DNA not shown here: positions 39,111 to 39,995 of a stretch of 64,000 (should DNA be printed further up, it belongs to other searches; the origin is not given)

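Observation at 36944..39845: Stripped-down rnfA-rnfD-rnfG-rnfE operon: rnfB/rnfC absent and all four RnfA/RnfE Fe-S cysteine ligands replaced, flavin sites retained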

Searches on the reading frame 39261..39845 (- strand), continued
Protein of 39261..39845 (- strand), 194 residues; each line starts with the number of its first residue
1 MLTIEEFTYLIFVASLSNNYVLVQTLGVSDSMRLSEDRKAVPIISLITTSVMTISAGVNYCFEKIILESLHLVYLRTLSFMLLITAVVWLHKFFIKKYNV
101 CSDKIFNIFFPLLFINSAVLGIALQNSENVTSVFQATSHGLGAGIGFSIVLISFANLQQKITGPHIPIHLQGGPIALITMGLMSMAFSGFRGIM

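Call 64: find_encoding_contigs(protein=P0373, flank=7000, max_places=1)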
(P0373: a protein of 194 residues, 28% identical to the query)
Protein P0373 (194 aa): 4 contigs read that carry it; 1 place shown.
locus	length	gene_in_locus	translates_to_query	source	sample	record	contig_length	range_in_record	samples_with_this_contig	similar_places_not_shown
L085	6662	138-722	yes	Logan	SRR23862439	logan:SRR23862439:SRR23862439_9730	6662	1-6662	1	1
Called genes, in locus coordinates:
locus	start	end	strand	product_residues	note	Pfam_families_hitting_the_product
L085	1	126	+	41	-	?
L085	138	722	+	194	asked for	PF02508:Rnf-Nqr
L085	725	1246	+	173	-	PF12838:Fer4_7 (faint), PF13484:Fer4_16 (faint), PF04060:FeS, PF00037:Fer4, PF12837:Fer4_6 (weak), PF13237:Fer4_10, PF14697:Fer4_21, PF13187:Fer4_9 (weak), +2 more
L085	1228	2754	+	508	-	PF13375:RnfC_N, PF01512:Complex1_51K, PF10531:SLBB, PF13237:Fer4_10, PF12838:Fer4_7 (weak), PF13183:Fer4_8 (weak), PF13187:Fer4_9, PF13534:Fer4_17 (weak), +6 more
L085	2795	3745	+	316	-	PF03116:NQR2_RnfD_RnfE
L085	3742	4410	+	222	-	PF04205:FMN_bind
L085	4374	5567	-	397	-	PF17785:PUA_3, PF10672:Methyltrans_SAM, PF03602:Cons_hypoth95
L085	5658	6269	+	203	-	PF02508:Rnf-Nqr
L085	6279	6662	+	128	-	?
